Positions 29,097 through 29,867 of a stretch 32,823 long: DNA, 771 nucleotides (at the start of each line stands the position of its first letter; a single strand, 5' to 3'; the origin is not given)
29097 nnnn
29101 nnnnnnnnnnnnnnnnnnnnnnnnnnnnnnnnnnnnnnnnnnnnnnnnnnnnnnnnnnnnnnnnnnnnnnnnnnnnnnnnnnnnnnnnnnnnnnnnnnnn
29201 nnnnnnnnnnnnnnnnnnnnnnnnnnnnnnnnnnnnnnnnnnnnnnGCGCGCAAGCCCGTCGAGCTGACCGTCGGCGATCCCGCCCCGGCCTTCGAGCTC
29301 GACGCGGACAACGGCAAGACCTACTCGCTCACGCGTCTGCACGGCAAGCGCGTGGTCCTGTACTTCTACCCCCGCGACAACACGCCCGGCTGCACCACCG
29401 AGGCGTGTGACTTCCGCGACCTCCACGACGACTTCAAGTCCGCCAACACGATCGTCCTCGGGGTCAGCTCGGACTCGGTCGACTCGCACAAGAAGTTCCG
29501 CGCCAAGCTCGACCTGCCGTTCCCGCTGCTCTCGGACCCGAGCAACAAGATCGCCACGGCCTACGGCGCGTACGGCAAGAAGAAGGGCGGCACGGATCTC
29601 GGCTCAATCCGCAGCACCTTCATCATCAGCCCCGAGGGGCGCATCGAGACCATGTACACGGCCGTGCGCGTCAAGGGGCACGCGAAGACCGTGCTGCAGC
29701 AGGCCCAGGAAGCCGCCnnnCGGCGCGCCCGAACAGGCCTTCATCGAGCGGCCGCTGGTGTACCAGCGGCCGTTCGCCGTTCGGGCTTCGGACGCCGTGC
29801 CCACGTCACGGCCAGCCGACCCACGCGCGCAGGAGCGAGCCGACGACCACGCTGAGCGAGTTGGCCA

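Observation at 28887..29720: Bcp peroxiredoxin carrying a histone-H1-like Lys/Ala-repeat N-terminal tail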

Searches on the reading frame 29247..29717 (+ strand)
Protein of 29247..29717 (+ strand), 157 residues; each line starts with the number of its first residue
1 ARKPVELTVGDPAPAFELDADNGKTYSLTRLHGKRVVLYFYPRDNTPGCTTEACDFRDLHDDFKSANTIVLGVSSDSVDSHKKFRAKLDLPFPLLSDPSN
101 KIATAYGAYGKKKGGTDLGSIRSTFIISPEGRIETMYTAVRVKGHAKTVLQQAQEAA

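Call 17: find_related_loci(query=window:29247-29717:+, collection=genome_contigs, flank=6000)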
Query window:29247-29717:+ (157 aa) in genome_contigs; peptide patterns used: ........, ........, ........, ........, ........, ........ (x = any residue, [..] = any of these).
600 stretches matched a pattern (row limit reached: there are more); 590 encode a relative of the query (tblastn E <= 1e-3); the best 80 are kept; 80 distinct loci.
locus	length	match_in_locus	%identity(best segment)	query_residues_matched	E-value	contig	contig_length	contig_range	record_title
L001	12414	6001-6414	64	7-142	6e-55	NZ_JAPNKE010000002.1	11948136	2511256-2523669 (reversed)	Nannocystis pusilla strain Na p29 contig_2, whole genome shotgun sequence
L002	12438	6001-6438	58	7-150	2e-51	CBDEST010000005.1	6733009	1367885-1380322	MAG: Bryobacterales bacterium isolate 43e8cf1b-7c08-4a57-bc5e-d388cc7a59f2 genome assembly, contig: contig_5, whole geno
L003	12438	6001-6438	55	7-150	1e-50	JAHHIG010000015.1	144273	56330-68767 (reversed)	MAG: Tildeniella nuda ZEHNDER 1965/U140 scaffold_57_c1, whole genome shotgun sequence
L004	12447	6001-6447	55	9-155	5e-50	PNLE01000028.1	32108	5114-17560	MAG: Planctomyces sp. isolate DS3.3.33 DS3_1000285_32108, whole genome shotgun sequence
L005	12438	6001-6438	56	5-150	3e-50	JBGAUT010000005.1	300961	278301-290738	MAG: Polyangia bacterium isolate MAG_MBR_AS.52 MBRAS-52_NODE_5_length_300961_cov_6.336545, whole genome shotgun sequence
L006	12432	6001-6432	55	7-150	9e-51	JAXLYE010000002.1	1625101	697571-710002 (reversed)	MAG: Polyangia bacterium isolate STL-MYX5 C1.81.fa-2, whole genome shotgun sequence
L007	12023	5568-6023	55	1-150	6e-50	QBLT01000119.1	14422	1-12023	MAG: Leptolyngbya sp. isolate ULC186bin1 scaffold119_size14422, whole genome shotgun sequence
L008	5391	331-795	54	4-156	1e-49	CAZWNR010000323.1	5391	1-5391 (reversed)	MAG TPA_asm: uncultured bacterium isolate SRP242652_co2_209 genome assembly, contig: NODE_15597_length_5391_cov_4.947714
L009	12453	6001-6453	53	2-150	1e-49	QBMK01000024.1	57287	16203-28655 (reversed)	MAG: Pseudanabaena sp. isolate ULC068bin1 scaffold24_size57287, whole genome shotgun sequence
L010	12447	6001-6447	54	4-150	6e-50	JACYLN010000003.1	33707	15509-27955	MAG: Leptolyngbyaceae cyanobacterium C42_A2020_001 NODE_2284_length_33707_cov_7.876887, whole genome shotgun sequence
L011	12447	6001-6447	53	4-150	2e-49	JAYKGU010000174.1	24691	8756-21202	MAG: Synechococcales cyanobacterium isolate 1108005 NODE_34239123, whole genome shotgun sequence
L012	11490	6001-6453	52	2-150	6e-49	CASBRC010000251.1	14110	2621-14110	MAG: uncultured cyanobacterium isolate PMM_0003 genome assembly, contig: PMM_0003_000000000251, whole genome shotgun seq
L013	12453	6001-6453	54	7-155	6e-49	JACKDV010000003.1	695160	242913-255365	MAG: Myxococcales bacterium isolate HK-STAS-MYXO-16 HK-STAS-MYXO-16_3, whole genome shotgun sequence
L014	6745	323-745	59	7-145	3e-49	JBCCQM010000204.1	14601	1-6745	MAG: Myxococcota bacterium isolate P01_D01_bin.152 k141_2138984_length_14601_cov_13.0000, whole genome shotgun sequence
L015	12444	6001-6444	54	5-150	8e-49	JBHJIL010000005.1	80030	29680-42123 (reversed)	MAG: Leptolyngbyaceae cyanobacterium isolate pac_S6C1340_1 S6Ck141_743443, whole genome shotgun sequence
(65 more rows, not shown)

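Call 24: search_protein_representatives(protein=window:29247-29717:+)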
Query: 157 residues. Proteins with E-value up to 0.001 (for the whole library): 20286; up to 1e-10: 8019; up to 1e-30: 273. The best 150 are listed.
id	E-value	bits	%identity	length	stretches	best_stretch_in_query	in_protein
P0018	1.1e-50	187.7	62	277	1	7-150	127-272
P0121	1.4e-49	184.1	46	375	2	5-118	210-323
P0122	5.5e-45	169.2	56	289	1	7-150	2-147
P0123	7.1e-45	168.8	57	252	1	9-153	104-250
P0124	1.1e-44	168.2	56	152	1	7-152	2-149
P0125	1.6e-43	164.5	54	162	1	6-154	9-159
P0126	1.4e-41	158.1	52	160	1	6-151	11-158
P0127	1.5e-41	158.1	52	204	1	6-151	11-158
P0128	2.4e-41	157.4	55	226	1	6-153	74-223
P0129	4.5e-41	156.5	49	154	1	7-154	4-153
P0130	5.1e-41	156.3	55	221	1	11-151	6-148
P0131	8.6e-41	155.6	53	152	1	8-152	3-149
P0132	1.9e-40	154.5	54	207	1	7-153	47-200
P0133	3.2e-40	153.7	51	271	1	8-151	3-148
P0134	5.1e-40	153.1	50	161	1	5-153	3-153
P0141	3.2e-39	150.5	49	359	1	6-150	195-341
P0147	1.1e-38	148.8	52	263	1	9-153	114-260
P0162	2.5e-37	144.4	48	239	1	9-151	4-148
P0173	2.4e-36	141.1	52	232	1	7-154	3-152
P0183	1.1e-35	139.0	50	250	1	7-151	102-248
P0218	3.0e-34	134.4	49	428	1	3-156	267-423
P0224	4.7e-34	133.7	48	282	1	7-151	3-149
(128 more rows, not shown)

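Call 45: list_cluster_members(proteins=[P0122, P0133, P0162, P0173, P0224, P0127, P0141, P0147, P0218, P0183])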
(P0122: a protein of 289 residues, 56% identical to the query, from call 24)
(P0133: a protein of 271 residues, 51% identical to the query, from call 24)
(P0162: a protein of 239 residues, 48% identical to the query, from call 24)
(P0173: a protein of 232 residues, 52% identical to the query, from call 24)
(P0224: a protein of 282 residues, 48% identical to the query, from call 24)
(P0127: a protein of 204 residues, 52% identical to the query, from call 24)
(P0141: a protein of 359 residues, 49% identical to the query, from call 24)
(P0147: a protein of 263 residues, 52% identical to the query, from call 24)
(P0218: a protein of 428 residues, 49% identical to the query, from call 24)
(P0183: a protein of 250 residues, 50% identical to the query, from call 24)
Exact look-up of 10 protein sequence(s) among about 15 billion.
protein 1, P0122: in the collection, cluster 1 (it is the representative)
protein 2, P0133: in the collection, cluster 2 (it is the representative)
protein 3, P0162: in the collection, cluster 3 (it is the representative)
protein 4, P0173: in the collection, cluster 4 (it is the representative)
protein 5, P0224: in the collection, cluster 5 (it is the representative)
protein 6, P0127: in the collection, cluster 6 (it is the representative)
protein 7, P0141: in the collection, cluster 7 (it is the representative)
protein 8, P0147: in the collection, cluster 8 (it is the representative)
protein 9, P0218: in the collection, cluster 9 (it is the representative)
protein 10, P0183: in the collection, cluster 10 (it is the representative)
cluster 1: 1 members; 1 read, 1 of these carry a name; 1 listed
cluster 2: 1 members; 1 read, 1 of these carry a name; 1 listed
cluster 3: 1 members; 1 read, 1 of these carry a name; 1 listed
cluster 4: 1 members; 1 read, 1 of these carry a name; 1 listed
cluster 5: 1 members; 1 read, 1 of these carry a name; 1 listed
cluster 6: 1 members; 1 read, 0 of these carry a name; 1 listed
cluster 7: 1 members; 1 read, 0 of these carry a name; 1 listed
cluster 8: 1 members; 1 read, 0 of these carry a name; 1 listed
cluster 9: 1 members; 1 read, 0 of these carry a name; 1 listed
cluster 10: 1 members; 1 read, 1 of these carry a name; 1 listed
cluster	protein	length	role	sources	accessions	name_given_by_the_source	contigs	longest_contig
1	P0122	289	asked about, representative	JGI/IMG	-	peroxiredoxin Q/BCP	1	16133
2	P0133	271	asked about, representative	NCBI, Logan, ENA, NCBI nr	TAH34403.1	MAG: thioredoxin-dependent thiol peroxidase [Planctomycetota bacterium]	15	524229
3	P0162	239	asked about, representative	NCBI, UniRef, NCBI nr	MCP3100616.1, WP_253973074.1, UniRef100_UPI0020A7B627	thioredoxin-dependent thiol peroxidase [Myxococcus sp. K15C18031901] | thioredoxin-dependent thiol peroxidase n=1 Tax=Myxococcus dinghuensis TaxID=2906761 ... | thioredoxin-dependent thiol peroxidase [Myxococcus dinghuensis]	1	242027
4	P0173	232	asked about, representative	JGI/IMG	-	peroxiredoxin Q/BCP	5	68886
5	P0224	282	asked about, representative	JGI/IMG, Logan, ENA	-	thioredoxin-dependent peroxiredoxin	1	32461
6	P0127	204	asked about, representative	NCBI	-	-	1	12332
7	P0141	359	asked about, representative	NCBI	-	-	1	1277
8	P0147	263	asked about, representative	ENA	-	-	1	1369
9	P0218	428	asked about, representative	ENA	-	-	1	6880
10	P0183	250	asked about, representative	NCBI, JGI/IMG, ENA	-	peroxiredoxin Q/BCP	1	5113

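Call 46: find_homologous_proteins(query=P0162, max_evalue=1e-20)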
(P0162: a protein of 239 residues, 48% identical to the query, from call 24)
Query P0162 (239 aa): 7852 proteins with E <= 1e-20 among 8000 candidates; the best 120 are listed.
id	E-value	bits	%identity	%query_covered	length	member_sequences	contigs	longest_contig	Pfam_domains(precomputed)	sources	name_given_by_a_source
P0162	1.3e-146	504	100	100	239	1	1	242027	PF08534.17,PF00578.28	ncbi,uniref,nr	ncbi:thioredoxin-dependent thiol peroxidase [Myxococcus sp. K15C18031901]|uniref:thioredoxin-depende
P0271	3.0e-92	327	86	70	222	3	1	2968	PF08534.17,PF00578.28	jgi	-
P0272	1.5e-90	321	67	87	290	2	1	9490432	PF08534.17,PF00578.28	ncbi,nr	ncbi:thioredoxin-dependent thiol peroxidase [Myxococcus hansupus]|nr:thioredoxin-dependent thiol per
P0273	9.3e-90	318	87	63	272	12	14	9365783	PF08534.17,PF00578.28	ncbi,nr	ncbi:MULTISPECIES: thioredoxin-dependent thiol peroxidase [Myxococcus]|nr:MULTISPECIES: thioredoxin-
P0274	1.6e-89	318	84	64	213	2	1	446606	PF08534.17,PF00578.28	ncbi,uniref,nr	ncbi:thioredoxin-dependent thiol peroxidase [Myxococcus sp. RHSTA-1-4]|uniref:thioredoxin-dependent 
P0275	3.5e-89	316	87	63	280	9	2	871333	PF08534.17,PF00578.28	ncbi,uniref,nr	ncbi:hypothetical protein MVI01_22740 [Myxococcus virescens]|uniref:thioredoxin-dependent peroxiredo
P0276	1.5e-88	314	86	63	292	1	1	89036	PF08534.17,PF00578.28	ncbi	-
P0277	2.5e-88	314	84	61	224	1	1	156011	PF08534.17,PF00578.28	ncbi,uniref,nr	ncbi:thioredoxin-dependent thiol peroxidase [Pyxidicoccus trucidator]|uniref:thioredoxin-dependent t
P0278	3.0e-88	313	74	82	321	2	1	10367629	PF08534.17,PF00578.28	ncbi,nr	ncbi:thioredoxin-dependent thiol peroxidase [Myxococcus landrumensis]|nr:thioredoxin-dependent thiol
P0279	3.5e-88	313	68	87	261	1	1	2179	PF08534.17,PF00578.28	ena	-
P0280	5.5e-88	313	86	63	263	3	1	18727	PF08534.17,PF00578.28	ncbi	-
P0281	9.8e-88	312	78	74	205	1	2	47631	PF08534.17,PF00578.28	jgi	jgi:peroxiredoxin Q/BCP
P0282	1.2e-87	312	82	70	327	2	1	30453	PF08534.17,PF00578.28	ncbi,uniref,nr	ncbi:thioredoxin-dependent thiol peroxidase [Myxococcus sp. AB025B]|uniref:thioredoxin-dependent thi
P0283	2.1e-87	311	76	76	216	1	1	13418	PF08534.17,PF00578.28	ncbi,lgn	ncbi:thioredoxin-dependent thiol peroxidase [Pyxidicoccus sp. 3LFB2]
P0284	4.0e-87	310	82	64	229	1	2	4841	PF08534.17,PF00578.28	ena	-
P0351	1.3e-76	275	69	69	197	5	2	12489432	PF08534.17,PF00578.28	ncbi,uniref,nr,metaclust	ncbi:peroxiredoxin Q/BCP [Archangium gephyra]|uniref:thioredoxin-dependent peroxiredoxin n=1 Tax=Arc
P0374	4.8e-76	274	75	66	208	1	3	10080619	PF08534.17,PF00578.28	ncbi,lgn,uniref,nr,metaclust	ncbi:AhpC/TSA family protein [Corallococcus coralloides DSM 2259]|uniref:thioredoxin-dependent perox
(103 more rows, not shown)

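Call 58: list_cluster_members(proteins=[P0273, P0275, P0010, P0034, P0045, P0374, P0351, P0133])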
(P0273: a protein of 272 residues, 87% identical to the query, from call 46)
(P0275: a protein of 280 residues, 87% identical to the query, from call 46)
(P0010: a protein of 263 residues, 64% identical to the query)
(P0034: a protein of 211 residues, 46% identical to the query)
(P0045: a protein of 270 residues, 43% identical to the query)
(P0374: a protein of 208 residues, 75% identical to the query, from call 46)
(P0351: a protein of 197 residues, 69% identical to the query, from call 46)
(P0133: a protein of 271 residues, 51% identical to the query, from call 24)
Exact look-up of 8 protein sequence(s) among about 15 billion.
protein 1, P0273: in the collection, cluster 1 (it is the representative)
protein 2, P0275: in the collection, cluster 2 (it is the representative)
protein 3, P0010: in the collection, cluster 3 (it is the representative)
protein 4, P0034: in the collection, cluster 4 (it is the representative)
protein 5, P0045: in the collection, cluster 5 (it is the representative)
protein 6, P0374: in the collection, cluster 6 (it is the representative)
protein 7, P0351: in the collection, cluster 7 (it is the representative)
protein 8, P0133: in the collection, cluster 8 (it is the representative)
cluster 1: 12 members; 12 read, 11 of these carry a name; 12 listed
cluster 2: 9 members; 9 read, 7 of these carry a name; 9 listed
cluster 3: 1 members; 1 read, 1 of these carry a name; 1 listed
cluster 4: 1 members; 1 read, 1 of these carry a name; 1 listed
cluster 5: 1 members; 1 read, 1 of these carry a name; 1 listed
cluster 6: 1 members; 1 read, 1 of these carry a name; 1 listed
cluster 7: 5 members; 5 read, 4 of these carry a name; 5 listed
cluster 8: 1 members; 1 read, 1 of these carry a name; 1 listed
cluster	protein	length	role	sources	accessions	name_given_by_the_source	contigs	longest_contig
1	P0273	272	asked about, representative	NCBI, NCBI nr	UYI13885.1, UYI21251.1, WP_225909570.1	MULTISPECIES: thioredoxin-dependent thiol peroxidase [Myxococcus]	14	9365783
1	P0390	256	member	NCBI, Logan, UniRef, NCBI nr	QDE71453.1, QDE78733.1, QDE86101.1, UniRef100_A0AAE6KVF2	peroxiredoxin [Myxococcus xanthus] | thioredoxin-dependent peroxiredoxin n=2 Tax=Myxococcus xanthus TaxID=34 ...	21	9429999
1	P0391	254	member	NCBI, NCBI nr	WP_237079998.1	thioredoxin-dependent thiol peroxidase [Myxococcus xanthus]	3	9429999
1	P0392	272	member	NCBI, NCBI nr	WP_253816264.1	thioredoxin-dependent thiol peroxidase [Myxococcus xanthus]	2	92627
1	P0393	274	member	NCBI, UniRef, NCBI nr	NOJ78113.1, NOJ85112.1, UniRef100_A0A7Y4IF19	thioredoxin-dependent thiol peroxidase [Myxococcus xanthus] | thioredoxin-dependent peroxiredoxin n=2 Tax=Myxococcus xanthus TaxID=34 ...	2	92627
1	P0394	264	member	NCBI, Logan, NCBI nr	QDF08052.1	peroxiredoxin [Myxococcus xanthus]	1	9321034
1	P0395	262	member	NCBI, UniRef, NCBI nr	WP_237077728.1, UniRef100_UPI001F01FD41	thioredoxin-dependent thiol peroxidase [Myxococcus xanthus] | thioredoxin-dependent thiol peroxidase n=1 Tax=Myxococcus xanthus TaxID=34 ...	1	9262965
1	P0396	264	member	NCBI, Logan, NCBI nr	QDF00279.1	peroxiredoxin [Myxococcus xanthus]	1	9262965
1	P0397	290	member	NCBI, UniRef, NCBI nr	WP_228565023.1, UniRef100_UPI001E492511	thioredoxin-dependent thiol peroxidase [Myxococcus sp. AB036A] | thioredoxin-dependent thiol peroxidase n=1 Tax=Myxococcus sp. AB036A TaxID=2562793 ...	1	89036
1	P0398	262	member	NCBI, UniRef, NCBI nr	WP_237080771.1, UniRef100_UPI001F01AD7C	thioredoxin-dependent thiol peroxidase [Myxococcus xanthus] | thioredoxin-dependent thiol peroxidase n=1 Tax=Myxococcus xanthus TaxID=34 ...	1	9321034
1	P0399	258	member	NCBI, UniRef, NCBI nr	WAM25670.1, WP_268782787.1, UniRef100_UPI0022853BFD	thioredoxin-dependent thiol peroxidase [Myxococcus sp. NMCA1] | thioredoxin-dependent thiol peroxidase n=1 Tax=Myxococcus sp. NMCA1 TaxID=2996785 ...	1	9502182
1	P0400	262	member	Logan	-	-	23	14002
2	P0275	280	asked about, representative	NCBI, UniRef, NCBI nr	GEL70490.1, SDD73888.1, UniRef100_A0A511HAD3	hypothetical protein MVI01_22740 [Myxococcus virescens] | thioredoxin-dependent peroxiredoxin n=2 Tax=Myxococcus virescens TaxID=83456 ...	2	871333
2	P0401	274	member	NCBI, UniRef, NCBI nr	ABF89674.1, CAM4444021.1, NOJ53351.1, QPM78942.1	AhpC/TSA family protein [Myxococcus xanthus DK 1622] | thioredoxin-dependent peroxiredoxin n=2 Tax=Myxococcaceae TaxID=31 RepID=Q1CXY1_MYXXD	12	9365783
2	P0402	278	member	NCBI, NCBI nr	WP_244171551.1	thioredoxin-dependent thiol peroxidase [Myxococcus virescens]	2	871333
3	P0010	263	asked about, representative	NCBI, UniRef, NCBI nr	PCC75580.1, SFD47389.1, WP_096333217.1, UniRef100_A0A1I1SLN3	peroxiredoxin Q/BCP [Nannocystis exedens] | thioredoxin-dependent peroxiredoxin n=1 Tax=Nannocystis exedens TaxID=54 ... | thioredoxin-dependent thiol peroxidase [Nannocystis exedens]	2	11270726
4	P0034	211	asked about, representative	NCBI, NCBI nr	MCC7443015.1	MAG: thioredoxin-dependent thiol peroxidase [Bdellovibrionales bacterium] | thioredoxin-dependent thiol peroxidase [Bdellovibrionales bacterium]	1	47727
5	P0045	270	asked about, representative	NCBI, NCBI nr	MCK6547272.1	thioredoxin-dependent thiol peroxidase [Myxococcota bacterium]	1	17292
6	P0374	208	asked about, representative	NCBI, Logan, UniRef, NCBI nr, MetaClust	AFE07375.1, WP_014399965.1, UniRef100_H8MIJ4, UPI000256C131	AhpC/TSA family protein [Corallococcus coralloides DSM 2259] | thioredoxin-dependent peroxiredoxin n=1 Tax=Corallococcus coralloides (strain ATCC 25202 ... | thioredoxin-dependent thiol peroxidase [Corallococcus coralloides]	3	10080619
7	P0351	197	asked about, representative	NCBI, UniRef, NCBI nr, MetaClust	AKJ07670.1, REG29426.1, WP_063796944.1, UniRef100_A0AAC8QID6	peroxiredoxin Q/BCP [Archangium gephyra] | thioredoxin-dependent peroxiredoxin n=1 Tax=Archangium gephyra TaxID=48 ... | thioredoxin-dependent thiol peroxidase [Archangium gephyra]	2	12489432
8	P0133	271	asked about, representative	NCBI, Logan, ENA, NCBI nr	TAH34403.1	MAG: thioredoxin-dependent thiol peroxidase [Planctomycetota bacterium]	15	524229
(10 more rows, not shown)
